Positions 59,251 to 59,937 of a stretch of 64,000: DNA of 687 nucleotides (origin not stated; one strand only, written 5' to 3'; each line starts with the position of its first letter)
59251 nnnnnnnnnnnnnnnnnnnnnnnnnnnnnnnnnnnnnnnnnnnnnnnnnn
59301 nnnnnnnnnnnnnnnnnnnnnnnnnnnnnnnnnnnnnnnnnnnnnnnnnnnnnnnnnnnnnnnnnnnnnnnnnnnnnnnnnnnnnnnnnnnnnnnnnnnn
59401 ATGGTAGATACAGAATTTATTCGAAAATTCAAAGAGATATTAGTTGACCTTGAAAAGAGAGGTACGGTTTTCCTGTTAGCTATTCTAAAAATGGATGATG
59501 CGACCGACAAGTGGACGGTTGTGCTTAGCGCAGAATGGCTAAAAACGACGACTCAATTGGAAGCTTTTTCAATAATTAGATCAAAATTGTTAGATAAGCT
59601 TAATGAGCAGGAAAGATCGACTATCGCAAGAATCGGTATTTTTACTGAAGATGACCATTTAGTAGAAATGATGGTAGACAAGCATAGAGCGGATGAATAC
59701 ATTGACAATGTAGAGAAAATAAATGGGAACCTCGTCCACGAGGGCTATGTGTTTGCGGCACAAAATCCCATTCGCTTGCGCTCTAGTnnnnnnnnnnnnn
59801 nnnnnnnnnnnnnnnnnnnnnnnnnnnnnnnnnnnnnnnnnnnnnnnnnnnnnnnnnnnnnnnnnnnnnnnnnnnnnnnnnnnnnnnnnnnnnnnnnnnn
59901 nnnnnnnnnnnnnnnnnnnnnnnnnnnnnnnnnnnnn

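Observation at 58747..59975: AT-rich two-gene islet (HEPN-like protein plus coupled unknown partner) inserted between dinB and udg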

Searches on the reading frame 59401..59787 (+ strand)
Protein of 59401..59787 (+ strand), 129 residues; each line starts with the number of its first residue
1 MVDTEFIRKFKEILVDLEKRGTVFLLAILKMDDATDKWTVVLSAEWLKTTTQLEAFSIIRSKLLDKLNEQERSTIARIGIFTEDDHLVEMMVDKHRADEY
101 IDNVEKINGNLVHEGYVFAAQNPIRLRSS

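Call 4: search_protein_families(library=pfam, proteins=[window:59401-59787:+], max_evalue=1)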
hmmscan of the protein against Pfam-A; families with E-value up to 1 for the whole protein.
window:59401-59787:+ (129 aa): 0 families

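Call 5: search_protein_families(library=padloc, proteins=[window:59401-59787:+], max_evalue=1)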
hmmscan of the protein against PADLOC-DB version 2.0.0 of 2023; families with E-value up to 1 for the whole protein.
window:59401-59787:+ (129 aa): 0 families

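Call 6: search_protein_families(library=ncbifam, proteins=[window:59401-59787:+], max_evalue=1)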
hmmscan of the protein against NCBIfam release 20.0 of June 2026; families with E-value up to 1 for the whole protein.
window:59401-59787:+ (129 aa): 1 family
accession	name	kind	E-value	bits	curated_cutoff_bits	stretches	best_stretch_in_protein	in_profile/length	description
NF001099.0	PRK00132.1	equivalog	0.15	12.3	112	1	29-89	52-112/130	30S ribosomal protein S9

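Call 7: search_protein_families(library=phrogs, proteins=[window:59401-59787:+], max_evalue=1)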
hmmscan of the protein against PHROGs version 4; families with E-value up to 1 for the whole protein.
window:59401-59787:+ (129 aa): 0 families

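Call 9: find_homologous_proteins(query=window:59401-59787:+)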
Query window:59401-59787:+ (129 aa): 7 proteins with E <= 0.001 among 16 candidates.
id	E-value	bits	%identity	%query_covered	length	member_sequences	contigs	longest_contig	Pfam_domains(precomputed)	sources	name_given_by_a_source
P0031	1.1e-76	273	100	100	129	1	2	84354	-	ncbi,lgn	-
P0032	1.5e-44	169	67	94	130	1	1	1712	-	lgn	-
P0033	9.5e-23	99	44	83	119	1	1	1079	-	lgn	-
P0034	2.4e-22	97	43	91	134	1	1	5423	-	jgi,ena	jgi:hypothetical protein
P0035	5.9e-22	96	41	91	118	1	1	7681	-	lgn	-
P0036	1.5e-17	82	42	84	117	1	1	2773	-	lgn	-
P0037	3.1e-17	81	41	89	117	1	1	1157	-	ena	-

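Call 15: find_encoding_contigs(protein=P0031, flank=10000, max_places=4)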
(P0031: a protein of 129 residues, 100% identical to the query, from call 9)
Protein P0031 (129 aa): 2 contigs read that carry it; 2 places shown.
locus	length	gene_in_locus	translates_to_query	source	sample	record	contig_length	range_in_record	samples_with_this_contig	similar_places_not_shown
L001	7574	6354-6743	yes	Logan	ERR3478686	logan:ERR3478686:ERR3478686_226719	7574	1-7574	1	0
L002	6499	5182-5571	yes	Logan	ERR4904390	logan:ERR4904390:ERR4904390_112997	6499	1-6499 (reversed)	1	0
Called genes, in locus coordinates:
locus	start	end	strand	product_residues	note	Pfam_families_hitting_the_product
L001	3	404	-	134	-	?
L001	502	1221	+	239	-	-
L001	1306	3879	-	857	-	PF01624:MutS_I, PF05188:MutS_II, PF05192:MutS_III, PF05190:MutS_IV, PF00488:MutS_V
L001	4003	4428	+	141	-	-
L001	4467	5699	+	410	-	PF00817:IMS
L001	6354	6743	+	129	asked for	-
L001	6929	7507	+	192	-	PF03167:UDG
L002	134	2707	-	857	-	PF01624:MutS_I, PF05188:MutS_II, PF05192:MutS_III, PF05190:MutS_IV, PF00488:MutS_V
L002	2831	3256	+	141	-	-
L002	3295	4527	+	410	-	PF00817:IMS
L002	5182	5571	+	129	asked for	-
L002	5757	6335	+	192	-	PF03167:UDG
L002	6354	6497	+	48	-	?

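Call 21: predict_structure(alignment_id=A2)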
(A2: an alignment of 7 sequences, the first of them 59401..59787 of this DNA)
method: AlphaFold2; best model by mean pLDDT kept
length: 129 residues; sequences in the alignment: 7
mean_pLDDT: 90.2   pTM: 0.86
mean pLDDT of the five models: 90.2, 88.4, 88.1, 86.9, 86.6
residues with pLDDT >= 90: 93; 70-90: 31; 50-70: 4; < 50: 1
segments of 3 or more residues with pLDDT < 50: none
pLDDT, mean of each block of 10 residues (from residue 1): 88 96 95 84 93 94 96 94 91 93 83 93 71
secondary structure, 60 per line:
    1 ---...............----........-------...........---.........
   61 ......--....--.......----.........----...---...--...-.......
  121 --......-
elements in order: H4-18 E23-30 E38-44 H45-48 H52-66 H69-72 E75-81 H86-94 E99-101 E105-107 E110-112 E114-120 H123-128

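Call 26: search_protein_representatives(alignment_id=A2)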
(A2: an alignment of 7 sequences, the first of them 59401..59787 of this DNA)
Query: 7 sequences, 119 profile positions. Proteins with E-value up to 0.001 (for the whole library): 512; up to 1e-10: 108; up to 1e-30: 30. The best 150 are listed.
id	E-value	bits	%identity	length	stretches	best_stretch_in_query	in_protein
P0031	1.3e-48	179.9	-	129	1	1-117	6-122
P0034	7.1e-45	167.8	-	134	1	1-118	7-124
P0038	2.3e-39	150.1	-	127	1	1-116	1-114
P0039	6.1e-39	148.7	-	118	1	1-116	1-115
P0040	2.1e-38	147.0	-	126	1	1-118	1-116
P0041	4.5e-38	145.9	-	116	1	1-115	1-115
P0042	6.7e-38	145.3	-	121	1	1-116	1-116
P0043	3.0e-36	140.0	-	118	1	1-117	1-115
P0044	1.9e-35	137.4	-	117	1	1-116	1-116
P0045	2.2e-35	137.2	-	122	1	1-116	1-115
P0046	4.4e-35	136.2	-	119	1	1-116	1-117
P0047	1.1e-34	135.0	-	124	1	1-117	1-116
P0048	1.1e-34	134.9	-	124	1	1-118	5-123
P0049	1.4e-34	134.7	-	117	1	1-116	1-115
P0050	1.4e-34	134.6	-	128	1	1-116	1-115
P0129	3.9e-14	68.7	-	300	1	1-117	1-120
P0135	4.4e-13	65.2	-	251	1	1-118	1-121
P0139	2.9e-12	62.6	-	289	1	1-114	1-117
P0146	2.4e-10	56.4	-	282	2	1-89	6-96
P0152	4.5e-10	55.5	-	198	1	1-117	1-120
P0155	7.3e-10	54.9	-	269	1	1-117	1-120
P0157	9.4e-10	54.5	-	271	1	1-115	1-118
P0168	5.8e-09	52.0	-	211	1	1-114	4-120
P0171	6.7e-09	51.8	-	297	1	2-118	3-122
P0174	1.0e-08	51.2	-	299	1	1-117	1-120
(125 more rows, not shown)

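Call 27: search_protein_families(library=pfam, proteins=[P0129, P0135, P0139, P0146, P0155, P0157, P0171, P0174, P0168, P0152], max_evalue=0.1)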
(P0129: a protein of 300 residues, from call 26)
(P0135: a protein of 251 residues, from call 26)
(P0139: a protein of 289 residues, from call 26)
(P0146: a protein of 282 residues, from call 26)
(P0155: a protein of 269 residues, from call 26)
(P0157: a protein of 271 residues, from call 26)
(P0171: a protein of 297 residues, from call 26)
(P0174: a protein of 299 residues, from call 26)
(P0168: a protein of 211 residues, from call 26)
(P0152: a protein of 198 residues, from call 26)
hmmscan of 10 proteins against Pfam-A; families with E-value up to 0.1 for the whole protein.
P0129 (300 aa): 0 families

P0135 (251 aa): 1 family
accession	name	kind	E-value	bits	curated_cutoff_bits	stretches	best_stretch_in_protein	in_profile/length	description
PF22060.2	Cep192_D1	-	0.007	16.6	27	0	206-232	17-43/123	Cep192 domain 1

P0139 (289 aa): 0 families

P0146 (282 aa): 2 families
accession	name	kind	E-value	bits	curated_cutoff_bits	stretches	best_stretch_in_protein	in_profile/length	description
PF15891.11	Nuc_deoxyri_tr2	-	0.026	15.3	30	0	79-130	29-77/105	Nucleoside 2-deoxyribosyltransferase like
PF18963.5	DUF5703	-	0.062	13.4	33.2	0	96-117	14-35/51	Family of unknown function (DUF5703)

P0155 (269 aa): 0 families

P0157 (271 aa): 0 families

P0171 (297 aa): 0 families

P0174 (299 aa): 0 families

P0168 (211 aa): 0 families

P0152 (198 aa): 10 families
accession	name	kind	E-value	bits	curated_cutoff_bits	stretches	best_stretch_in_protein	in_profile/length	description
PF14282.11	FlxA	-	7.4e-05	23.2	26.3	1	124-196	12-81/101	FlxA-like protein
PF25785.1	TPR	-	0.00032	21.4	27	0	165-192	22-49/110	Nucleoprotein TPR-like domain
PF08614.16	ATG16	-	0.00083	20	33.7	1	119-193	78-152/200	Autophagy protein 16 (ATG16)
PF01166.23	TSC22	-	0.01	16.4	30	1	172-195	15-38/57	TSC-22/dip/bun family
PF13339.11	AATF-Che1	-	0.018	16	24.7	0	119-175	50-118/137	Apoptosis antagonizing transcription factor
PF11068.13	YlqD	-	0.023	15.5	27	1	114-189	12-85/131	YlqD protein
PF06009.19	Laminin_II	-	0.032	14.7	33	1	123-187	18-82/138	Laminin Domain II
PF18634.6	RXLR_WY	-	0.053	13.9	26.7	0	57-71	18-32/51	RXLR phytopathogen effector protein WY-domain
PF14362.11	DUF4407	-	0.075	12.8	31.3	1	122-187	141-207/297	Domain of unknown function (DUF4407)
PF12578.13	3-PAP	-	0.081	13.2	23.3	0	162-194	99-130/132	Myotubularin-associated protein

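Call 33: list_cluster_members(proteins=[P0031, P0007, P0026, P0021, P0023, P0024])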
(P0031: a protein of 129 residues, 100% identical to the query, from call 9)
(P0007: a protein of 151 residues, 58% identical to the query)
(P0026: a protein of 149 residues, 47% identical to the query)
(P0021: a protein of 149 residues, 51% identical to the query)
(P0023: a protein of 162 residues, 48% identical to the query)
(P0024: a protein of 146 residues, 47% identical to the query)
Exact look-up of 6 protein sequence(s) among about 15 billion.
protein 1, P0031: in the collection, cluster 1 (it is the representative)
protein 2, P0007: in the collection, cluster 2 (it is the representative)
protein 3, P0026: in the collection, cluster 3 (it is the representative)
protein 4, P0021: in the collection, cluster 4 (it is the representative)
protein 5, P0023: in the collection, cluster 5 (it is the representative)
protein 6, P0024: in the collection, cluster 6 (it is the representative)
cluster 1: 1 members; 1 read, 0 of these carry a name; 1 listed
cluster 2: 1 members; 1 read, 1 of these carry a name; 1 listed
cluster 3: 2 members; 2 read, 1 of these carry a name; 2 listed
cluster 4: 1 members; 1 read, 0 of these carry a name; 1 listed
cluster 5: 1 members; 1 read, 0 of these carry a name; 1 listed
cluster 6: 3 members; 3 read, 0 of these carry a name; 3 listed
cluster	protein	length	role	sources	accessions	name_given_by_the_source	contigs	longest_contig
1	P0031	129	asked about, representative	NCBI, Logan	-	-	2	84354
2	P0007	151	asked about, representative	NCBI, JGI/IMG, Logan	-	hypothetical protein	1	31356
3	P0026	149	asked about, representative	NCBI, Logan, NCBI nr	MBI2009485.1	hypothetical protein HYS84_03740 [Candidatus Saccharibacteria bacterium] | hypothetical protein [Candidatus Saccharibacteria bacterium]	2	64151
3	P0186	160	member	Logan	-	-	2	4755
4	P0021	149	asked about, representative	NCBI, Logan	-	-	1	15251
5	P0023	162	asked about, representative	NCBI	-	-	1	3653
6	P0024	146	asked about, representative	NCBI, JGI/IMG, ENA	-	-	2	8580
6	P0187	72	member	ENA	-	-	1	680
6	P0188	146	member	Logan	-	-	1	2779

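Call 43: fold_search(model_id=the predicted structure, library=pdb)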
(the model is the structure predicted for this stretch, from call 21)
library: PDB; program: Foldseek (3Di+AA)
matches with E <= 10: 876; with E <= 0.001: 0
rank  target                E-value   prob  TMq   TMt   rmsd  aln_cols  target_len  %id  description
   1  7afi_X                1.8e-02  0.75  0.38  0.34   9.0       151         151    9  Bacterial 30S ribosomal subunit assembly complex state C (body domain) (released 2021-07-07)
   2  2mma_B                2.5e-02  0.96  0.35  0.50   4.6        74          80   18  NMR-based docking model of GrxS14-BolA2 apo-heterodimer from Arabidopsis thaliana (released 2014-07-23)
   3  3o2e                  2.8e-02  0.91  0.34  0.45   4.6        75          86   11  Crystal structure of a bol-like protein from babesia bovis (released 2010-10-13)
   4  2dhm_MODEL_1_A        3.7e-02  0.92  0.38  0.44   4.0        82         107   17  Solution structure of the BolA protein from Escherichia coli (released 2006-09-24)
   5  9jxc_B                3.9e-02  0.72  0.31  0.30   5.9        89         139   15  Crystal Structure of AbOhr-R15C (released 2024-11-06)
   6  2ncl_MODEL_1_A        4.4e-02  0.98  0.43  0.62   3.9        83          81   10  Solution structure of BOLA3 from Homo sapiens (released 2016-09-07)
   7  8hhj_A                4.4e-02  0.89  0.38  0.46   3.8        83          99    6  Crystal structure of the MafB2-CTMGI-2B16B6/MafI2MGI-2B16B6 complex (released 2023-11-15)
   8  7ae9_H                4.4e-02  0.82  0.44  0.42   6.1       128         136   11  Crystal structure of mono-AMPylated HEPN(R46E) toxin in complex with MNT antitoxin (released 2020-12-30)
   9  7ae2_B                5.0e-02  0.90  0.38  0.36   4.4        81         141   17  Crystal structure of HEPN(H107A-Y109F) toxin in complex with MNT antitoxin (released 2020-12-30)
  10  7ae9_G                5.0e-02  0.77  0.44  0.40   5.5       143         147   12  Crystal structure of mono-AMPylated HEPN(R46E) toxin in complex with MNT antitoxin (released 2020-12-30)
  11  7ae9_F                5.0e-02  0.72  0.42  0.39   6.1       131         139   13  Crystal structure of mono-AMPylated HEPN(R46E) toxin in complex with MNT antitoxin (released 2020-12-30)
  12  4pui_B                5.7e-02  0.87  0.38  0.52   4.7        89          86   15  BolA domain of SufE1 from Arabidopsis thaliana (released 2014-07-23)
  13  6vda                  5.7e-02  0.77  0.36  0.47   4.8        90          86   14  Metal-bound C-terminal domain of CzcD transporter from Thermotoga maritima (released 2020-06-24)
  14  4pug_B                6.1e-02  0.91  0.39  0.55   4.3        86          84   13  BolA1 from Arabidopsis thaliana (released 2014-07-23)
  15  5y4b_MODEL_1_A        7.4e-02  0.80  0.41  0.54   6.3       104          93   14  Solution structure of yeast Fra2 (released 2018-03-28)
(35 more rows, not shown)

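Call 45: find_related_loci(query=A4, collection=metagenome_contigs, flank=4000)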
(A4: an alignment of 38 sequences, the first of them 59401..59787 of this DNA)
Query A4 (129 aa) in metagenome_contigs; peptide patterns used: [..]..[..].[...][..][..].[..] (x = any residue, [..] = any of these).
112 stretches matched a pattern; 84 encode a relative of the query (tblastn E <= 1e-3); the best 80 are kept; 80 distinct loci.
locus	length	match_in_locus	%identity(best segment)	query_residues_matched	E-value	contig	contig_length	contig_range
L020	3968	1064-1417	43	6-123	5e-31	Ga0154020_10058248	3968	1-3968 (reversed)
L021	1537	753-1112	43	1-119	4e-31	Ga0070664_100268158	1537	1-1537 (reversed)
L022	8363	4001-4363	45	1-120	1e-30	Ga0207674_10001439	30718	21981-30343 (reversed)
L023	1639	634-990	44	6-124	8e-31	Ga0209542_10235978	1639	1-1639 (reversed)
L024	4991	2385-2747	45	1-120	1e-30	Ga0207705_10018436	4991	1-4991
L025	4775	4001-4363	45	1-120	1e-30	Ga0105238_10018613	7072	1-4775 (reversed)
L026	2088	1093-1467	42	1-124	5e-30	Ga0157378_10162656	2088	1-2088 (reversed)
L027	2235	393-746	44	3-120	5e-29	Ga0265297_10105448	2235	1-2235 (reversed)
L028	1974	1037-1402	41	7-129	2e-28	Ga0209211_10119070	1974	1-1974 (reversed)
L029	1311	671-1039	40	5-127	2e-28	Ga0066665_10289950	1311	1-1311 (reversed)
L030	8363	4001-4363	39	1-121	2e-28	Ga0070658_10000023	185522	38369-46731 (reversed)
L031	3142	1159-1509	47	1-117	3e-28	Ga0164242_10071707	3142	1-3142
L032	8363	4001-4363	39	1-121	2e-28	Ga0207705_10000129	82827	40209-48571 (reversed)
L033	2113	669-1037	37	3-125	5e-28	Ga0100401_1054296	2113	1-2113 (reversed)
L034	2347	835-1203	37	3-125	5e-28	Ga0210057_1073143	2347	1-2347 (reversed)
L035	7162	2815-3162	42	7-123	7e-27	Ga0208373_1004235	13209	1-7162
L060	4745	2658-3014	38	7-122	8e-24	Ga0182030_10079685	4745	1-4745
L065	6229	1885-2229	40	3-117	2e-23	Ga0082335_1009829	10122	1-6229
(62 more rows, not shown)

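Call 49: search_protein_families(library=pfam, proteins=[L024:2786-3688:-, L022:2479-3171:+, L035:3614-5500:+, L065:706-1389:+, L060:1579-2142:+], max_evalue=0.001)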
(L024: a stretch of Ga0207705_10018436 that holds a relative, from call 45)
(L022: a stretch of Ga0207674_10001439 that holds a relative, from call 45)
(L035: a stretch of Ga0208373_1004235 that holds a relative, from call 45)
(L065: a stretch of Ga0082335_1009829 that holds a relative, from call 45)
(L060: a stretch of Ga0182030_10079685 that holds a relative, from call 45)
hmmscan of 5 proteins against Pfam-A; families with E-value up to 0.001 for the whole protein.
L024:2786-3688:- (300 aa): 3 families
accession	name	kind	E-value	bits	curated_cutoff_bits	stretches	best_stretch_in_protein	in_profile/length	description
PF12762.13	DDE_Tnp_IS1595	-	1e-34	120.2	27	1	129-270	2-153/153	ISXO2-like transposase domain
PF12760.12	Zn_ribbon_IS1595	-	7.3e-12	45.5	25.4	1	15-61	1-45/46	Transposase zinc-ribbon domain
PF13610.12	DDE_Tnp_IS240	-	0.0002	21.9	27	1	160-248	23-113/139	DDE domain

L022:2479-3171:+ (230 aa): 0 families

L035:3614-5500:+ (628 aa): 4 families
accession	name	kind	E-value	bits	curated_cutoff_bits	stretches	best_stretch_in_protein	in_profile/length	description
PF13437.12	HlyD_3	-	6.2e-13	49.9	22.2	1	421-523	1-106/106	HlyD family secretion protein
PF13533.13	Biotin_lipoyl_2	-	1.9e-12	47.1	29.8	1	70-99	3-32/32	Biotin-lipoyl like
PF16576.10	HlyD_D23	-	1e-10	41.7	30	1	308-525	3-213/214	Barrel-sandwich domain of CusB or HlyD membrane-fusion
PF00364.28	Biotin_lipoyl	-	1.2e-07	31.9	22.1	0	419-450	42-73/73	Biotin-requiring enzyme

L065:706-1389:+ (227 aa): 2 families
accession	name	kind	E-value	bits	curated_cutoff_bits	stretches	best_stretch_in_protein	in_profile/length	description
PF13328.12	HD_4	-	1.9e-14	54.2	27.2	1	35-194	1-148/156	HD domain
PF01966.28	HD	-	0.00083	20.1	22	0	54-168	1-115/116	HD domain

L060:1579-2142:+ (187 aa): 1 family
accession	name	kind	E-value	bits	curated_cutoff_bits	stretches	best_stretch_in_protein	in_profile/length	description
PF00380.25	Ribosomal_S9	-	1.3e-38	132.6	22.5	1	67-187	1-121/121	Ribosomal protein S9/S16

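Call 62: find_encoding_contigs(protein=P0174, flank=4000, max_places=2)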
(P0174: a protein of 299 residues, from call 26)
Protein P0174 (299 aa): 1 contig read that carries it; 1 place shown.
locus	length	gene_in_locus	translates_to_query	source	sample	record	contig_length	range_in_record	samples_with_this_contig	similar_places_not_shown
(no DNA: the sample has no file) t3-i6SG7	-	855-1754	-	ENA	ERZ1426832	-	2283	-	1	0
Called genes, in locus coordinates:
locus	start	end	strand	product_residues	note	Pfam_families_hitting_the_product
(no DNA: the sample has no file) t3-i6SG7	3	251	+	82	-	?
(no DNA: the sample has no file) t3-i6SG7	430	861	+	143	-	PF05168:HEPN (faint)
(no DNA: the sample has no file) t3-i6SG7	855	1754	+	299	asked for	-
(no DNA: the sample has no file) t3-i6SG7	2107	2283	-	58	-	?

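Call 80: search_protein_families(library=pfam, alignment_id=A3, max_evalue=0.1)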
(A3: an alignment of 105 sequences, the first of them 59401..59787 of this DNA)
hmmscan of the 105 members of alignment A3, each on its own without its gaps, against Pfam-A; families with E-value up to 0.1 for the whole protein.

A. member 1, window:59401-59787:+ (129 aa): 0 families

B. families by the number of members that match (of 105 scanned): 44 families (the first 25 are shown)
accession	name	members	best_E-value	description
PF18175.6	HU-CCDC81_bac_2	2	0.046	CCDC81-like prokaryotic HU domain 2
PF17323.7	ToxS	1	0.0076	Trans-membrane regulatory protein ToxS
PF17495.7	OrfA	1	0.0086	Vpr-like OrfA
PF07669.17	Eco57I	1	0.0098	Eco57I restriction-modification methylase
PF04363.17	DUF496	1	0.0099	Protein of unknown function (DUF496)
PF00216.26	Bac_DNA_binding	1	0.01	Bacterial DNA-binding protein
PF21649.3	APMV_polyA_pol_cat_2nd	1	0.011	APMV, Putative poly(A) polymerase, catalytic subunit, C-terminal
PF01995.21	NRD1_2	1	0.014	NrpR regulatory domains NRD1 and 2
PF15050.11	SCIMP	1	0.016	SCIMP protein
PF07924.16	NuiA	1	0.018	Nuclease A inhibitor-like protein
PF08645.17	PNK3P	1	0.02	Polynucleotide kinase 3 phosphatase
PF14337.13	Abi_alpha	1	0.02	Abortive infection alpha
PF05311.16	Baculo_PP31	1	0.025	Baculovirus 33KDa late protein (PP31)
PF10416.15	IBD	1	0.026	Transcription-initiator DNA-binding domain IBD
PF18196.7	Cdh1_DBD_1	1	0.027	Chromodomain helicase DNA-binding domain 1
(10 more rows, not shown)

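Call 81: search_solved_structures(query=A3, max_evalue=10, show_alignments=0)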
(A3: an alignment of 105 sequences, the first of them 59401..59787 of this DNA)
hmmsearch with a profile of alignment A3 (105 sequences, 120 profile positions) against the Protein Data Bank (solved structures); distinct sequences matched with E-value up to 10: 3.
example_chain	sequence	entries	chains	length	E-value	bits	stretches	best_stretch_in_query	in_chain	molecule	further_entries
2lc5_A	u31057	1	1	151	0.37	13.7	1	45-96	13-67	Calmodulin, putative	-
4gkq_A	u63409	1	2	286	0.84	12.6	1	6-60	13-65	SPINDLE POLE BODY-ASSOCIATED PROTEIN VIK1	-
4gkp_A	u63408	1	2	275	2.4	11.2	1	8-60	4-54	Spindle pole body-associated protein VIK1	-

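Call 84: search_dna_similar(query=window:59401-59787:+, collection=phages, mode=protein, max_evalue=0.001, max_rows=15)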
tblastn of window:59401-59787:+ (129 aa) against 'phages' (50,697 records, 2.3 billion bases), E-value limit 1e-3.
No match.

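Call 86: search_dna_similar(query=window:59401-59787:+, collection=plasmids, mode=protein, max_evalue=0.001, max_rows=15)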
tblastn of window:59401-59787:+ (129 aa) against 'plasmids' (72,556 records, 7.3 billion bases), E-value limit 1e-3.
No match.
